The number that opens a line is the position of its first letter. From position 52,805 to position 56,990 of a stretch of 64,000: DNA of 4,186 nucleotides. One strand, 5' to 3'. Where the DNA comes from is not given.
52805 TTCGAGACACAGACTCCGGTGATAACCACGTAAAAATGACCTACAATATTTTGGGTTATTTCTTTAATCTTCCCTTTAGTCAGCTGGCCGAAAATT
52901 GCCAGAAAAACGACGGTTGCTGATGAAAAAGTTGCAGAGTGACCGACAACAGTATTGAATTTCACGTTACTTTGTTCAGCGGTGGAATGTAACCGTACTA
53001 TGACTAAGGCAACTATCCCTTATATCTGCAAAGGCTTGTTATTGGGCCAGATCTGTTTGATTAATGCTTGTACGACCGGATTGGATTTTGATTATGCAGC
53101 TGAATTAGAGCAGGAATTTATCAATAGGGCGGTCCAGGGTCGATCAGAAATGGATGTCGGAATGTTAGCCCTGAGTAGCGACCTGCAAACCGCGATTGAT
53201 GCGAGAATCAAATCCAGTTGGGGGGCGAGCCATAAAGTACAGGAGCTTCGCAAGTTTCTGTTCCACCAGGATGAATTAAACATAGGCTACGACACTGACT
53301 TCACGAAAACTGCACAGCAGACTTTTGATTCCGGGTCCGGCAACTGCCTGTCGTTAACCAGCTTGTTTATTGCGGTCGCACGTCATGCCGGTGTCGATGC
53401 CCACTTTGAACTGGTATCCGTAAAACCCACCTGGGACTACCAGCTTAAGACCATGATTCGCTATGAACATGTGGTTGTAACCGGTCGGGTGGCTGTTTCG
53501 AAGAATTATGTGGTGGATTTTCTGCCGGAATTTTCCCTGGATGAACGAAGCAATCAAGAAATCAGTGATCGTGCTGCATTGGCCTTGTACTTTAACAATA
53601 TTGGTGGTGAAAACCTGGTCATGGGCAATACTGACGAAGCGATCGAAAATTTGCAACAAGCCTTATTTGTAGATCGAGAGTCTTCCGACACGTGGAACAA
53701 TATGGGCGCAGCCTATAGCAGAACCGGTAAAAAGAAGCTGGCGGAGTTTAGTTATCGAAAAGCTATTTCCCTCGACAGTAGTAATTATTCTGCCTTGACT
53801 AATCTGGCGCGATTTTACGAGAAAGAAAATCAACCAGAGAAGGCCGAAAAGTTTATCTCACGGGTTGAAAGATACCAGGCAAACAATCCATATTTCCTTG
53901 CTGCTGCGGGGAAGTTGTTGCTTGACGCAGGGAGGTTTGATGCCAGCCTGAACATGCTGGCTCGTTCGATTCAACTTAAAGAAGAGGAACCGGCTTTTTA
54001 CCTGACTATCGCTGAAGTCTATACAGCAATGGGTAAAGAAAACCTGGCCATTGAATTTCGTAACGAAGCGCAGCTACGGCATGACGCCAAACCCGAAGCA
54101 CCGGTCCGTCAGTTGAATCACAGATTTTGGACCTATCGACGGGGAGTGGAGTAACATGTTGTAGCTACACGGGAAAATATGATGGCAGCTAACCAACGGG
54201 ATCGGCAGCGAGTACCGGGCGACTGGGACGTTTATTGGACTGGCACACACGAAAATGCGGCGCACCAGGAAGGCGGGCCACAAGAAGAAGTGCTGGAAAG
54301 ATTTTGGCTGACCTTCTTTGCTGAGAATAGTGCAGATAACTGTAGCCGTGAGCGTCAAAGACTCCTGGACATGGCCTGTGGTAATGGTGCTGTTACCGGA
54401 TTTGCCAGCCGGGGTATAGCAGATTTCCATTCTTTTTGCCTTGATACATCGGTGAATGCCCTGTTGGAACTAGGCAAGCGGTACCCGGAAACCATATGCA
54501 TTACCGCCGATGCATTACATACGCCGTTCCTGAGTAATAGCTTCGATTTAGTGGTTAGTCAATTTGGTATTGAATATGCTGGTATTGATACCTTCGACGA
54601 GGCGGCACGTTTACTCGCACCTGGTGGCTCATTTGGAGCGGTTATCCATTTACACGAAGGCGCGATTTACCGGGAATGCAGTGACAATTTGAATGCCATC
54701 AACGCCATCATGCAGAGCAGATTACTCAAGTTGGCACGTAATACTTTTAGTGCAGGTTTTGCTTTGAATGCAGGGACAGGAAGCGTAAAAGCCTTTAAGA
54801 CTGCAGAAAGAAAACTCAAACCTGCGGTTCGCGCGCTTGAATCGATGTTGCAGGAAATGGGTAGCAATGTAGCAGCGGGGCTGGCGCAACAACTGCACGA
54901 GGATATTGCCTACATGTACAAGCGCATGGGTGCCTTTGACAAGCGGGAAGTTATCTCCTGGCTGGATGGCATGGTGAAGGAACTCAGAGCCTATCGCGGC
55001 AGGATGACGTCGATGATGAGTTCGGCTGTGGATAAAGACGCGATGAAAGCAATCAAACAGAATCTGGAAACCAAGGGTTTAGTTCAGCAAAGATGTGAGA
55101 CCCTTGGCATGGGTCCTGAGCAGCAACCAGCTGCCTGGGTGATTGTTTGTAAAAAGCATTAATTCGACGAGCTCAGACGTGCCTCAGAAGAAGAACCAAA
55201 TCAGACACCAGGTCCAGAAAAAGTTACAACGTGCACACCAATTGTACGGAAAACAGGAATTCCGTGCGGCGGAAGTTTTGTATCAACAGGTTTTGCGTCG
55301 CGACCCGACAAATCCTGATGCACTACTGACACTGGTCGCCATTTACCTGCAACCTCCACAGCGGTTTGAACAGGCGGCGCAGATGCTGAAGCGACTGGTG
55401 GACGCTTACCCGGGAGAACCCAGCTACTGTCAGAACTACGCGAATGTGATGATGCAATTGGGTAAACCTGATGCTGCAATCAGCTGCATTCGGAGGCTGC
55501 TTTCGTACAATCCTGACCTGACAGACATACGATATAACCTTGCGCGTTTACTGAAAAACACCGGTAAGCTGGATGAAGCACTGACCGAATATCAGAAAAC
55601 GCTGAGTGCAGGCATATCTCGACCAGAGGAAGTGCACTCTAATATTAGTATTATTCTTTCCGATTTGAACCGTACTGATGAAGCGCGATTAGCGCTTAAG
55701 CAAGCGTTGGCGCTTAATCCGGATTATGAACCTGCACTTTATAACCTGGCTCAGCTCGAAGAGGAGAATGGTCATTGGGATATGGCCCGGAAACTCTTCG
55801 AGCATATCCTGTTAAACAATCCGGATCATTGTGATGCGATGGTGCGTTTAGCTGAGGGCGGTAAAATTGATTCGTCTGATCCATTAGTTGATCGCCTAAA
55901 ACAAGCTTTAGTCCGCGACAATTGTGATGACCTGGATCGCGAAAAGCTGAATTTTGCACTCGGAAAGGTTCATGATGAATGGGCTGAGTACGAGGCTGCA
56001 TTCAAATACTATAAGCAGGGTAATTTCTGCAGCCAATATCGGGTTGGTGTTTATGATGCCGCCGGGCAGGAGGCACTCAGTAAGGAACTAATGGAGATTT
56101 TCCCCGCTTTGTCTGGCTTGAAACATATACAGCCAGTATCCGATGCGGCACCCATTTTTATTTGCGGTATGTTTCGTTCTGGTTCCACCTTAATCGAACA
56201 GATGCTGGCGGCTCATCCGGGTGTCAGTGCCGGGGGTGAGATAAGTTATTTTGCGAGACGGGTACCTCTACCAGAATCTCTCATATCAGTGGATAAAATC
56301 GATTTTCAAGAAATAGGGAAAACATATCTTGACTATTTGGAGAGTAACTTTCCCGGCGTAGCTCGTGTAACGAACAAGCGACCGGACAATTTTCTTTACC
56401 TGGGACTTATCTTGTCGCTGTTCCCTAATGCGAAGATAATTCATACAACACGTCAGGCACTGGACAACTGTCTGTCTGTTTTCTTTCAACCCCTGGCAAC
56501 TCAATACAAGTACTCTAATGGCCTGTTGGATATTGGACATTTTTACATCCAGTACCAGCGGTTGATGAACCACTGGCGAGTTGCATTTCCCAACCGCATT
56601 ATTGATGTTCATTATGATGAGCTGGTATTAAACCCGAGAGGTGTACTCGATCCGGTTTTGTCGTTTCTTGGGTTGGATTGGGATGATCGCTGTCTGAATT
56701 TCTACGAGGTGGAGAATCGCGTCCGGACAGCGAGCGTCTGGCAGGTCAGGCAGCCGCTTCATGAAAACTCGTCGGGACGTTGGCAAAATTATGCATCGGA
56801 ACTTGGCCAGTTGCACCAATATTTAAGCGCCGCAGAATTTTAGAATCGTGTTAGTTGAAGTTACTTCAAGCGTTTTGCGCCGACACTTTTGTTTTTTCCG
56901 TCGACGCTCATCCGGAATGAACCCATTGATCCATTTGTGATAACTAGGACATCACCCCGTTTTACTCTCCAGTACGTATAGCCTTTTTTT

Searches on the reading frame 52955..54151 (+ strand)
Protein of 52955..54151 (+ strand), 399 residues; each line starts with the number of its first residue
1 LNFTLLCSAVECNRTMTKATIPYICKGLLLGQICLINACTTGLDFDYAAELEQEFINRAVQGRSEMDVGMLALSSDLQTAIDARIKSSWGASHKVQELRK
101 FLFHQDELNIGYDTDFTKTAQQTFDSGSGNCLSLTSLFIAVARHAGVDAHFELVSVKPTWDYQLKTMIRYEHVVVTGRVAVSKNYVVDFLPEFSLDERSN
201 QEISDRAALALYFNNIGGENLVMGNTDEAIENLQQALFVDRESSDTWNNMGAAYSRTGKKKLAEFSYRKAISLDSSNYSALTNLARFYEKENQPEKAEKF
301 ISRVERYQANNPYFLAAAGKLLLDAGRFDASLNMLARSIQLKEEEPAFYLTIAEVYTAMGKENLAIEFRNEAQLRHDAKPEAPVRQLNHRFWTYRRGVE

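Call 48: search_protein_families(library=pfam, proteins=[window:52955-54151:+], max_evalue=0.0001)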
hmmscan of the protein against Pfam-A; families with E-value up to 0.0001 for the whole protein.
window:52955-54151:+ (399 aa): 13 families
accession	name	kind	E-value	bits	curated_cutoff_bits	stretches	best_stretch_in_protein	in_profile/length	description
PF00515.34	TPR_1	-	5.4e-17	61.2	27.8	1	245-277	2-34/34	Tetratricopeptide repeat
PF14559.12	TPR_19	-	1.6e-15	57.6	25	1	263-321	10-68/68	Tetratricopeptide repeat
PF13181.12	TPR_8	-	2.9e-15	55.5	25.7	1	245-277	2-34/34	Tetratricopeptide repeat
PF13414.12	TPR_11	-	3.5e-14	52.6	26.8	1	224-258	8-42/42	TPR repeat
PF07719.23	TPR_2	-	7.3e-13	48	27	0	245-277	2-34/34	Tetratricopeptide repeat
PF13431.12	TPR_17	-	5.3e-10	39.2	24.4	1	267-298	2-33/34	Tetratricopeptide repeat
PF13424.12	TPR_12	-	2.4e-09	37.7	30.1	0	222-274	15-75/77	Tetratricopeptide repeat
PF13428.12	TPR_14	-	1.1e-07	32.2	23.5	0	246-286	3-43/44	Tetratricopeptide repeat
PF13176.12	TPR_7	-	2.4e-07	30.7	27.9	0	280-303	1-24/36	Tetratricopeptide repeat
PF13432.12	TPR_16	-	3e-07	31.2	32.7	0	223-275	10-62/65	Tetratricopeptide repeat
PF01841.26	Transglut_core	-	5.7e-06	27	23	1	94-160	17-83/108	Transglutaminase-like superfamily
PF13374.12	TPR_10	-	3e-05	24.3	27.5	0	319-344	9-34/42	Tetratricopeptide repeat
PF13429.12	TPR_15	-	4.6e-05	23.4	26.2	0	241-372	143-274/280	Tetratricopeptide repeat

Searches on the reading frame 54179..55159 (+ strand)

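Call 48: search_protein_families(library=pfam, proteins=[window:54179-55159:+], max_evalue=0.0001)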
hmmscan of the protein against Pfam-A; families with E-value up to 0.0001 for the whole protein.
window:54179-55159:+ (327 aa): 2 families
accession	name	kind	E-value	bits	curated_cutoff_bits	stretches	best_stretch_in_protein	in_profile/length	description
PF08241.18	Methyltransf_11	-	1e-11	45.7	21.2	1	63-152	1-93/95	Methyltransferase domain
PF13649.12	Methyltransf_25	-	4.3e-11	43.8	27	1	63-150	2-97/97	Methyltransferase domain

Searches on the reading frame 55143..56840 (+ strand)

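Call 48: search_protein_families(library=pfam, proteins=[window:55143-56840:+], max_evalue=0.0001)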
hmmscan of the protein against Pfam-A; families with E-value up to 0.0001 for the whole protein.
window:55143-56840:+ (566 aa): 21 families
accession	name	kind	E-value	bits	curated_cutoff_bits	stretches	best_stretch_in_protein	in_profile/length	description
PF13469.12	Sulfotransfer_3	-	7.8e-39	134.6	27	1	337-515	1-216/216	Sulfotransferase family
PF14559.12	TPR_19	-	8.4e-29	100.1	25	4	37-95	4-61/68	Tetratricopeptide repeat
PF07719.23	TPR_2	-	3.9e-23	80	27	0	163-195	2-34/34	Tetratricopeptide repeat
PF13428.12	TPR_14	-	3.7e-20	70.8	23.5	0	172-205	11-44/44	Tetratricopeptide repeat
PF13432.12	TPR_16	-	1.6e-18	67.2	32.7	1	104-157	8-61/65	Tetratricopeptide repeat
PF13181.12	TPR_8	-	2.8e-18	64.9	25.7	0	164-195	3-34/34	Tetratricopeptide repeat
PF13431.12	TPR_17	-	4.4e-18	64.4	24.4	1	185-216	2-33/34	Tetratricopeptide repeat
PF00515.34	TPR_1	-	8e-17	60.7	27.8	0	170-195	9-34/34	Tetratricopeptide repeat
PF13414.12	TPR_11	-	5e-13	49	26.8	1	174-210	6-42/42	TPR repeat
PF13424.12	TPR_12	-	2e-12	47.6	30.1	1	129-191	5-74/77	Tetratricopeptide repeat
PF13174.12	TPR_6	-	2e-12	47.3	26.3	0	198-228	2-32/33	Tetratricopeptide repeat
PF25064.1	ARM_TT21_5th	-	2e-10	41.4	27.8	0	34-84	11-60/117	TT21 fifth ARM repeats domain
PF13176.12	TPR_7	-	1e-09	38.1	27.9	0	131-154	3-26/36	Tetratricopeptide repeat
PF23914.1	TPR_CcmH_CycH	-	1.2e-09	38.7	42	0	173-237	61-128/158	Cytochrome c-type biogenesis protein H TPR domain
PF13371.12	TPR_9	-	3e-09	37.2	35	0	110-154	12-56/73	Tetratricopeptide repeat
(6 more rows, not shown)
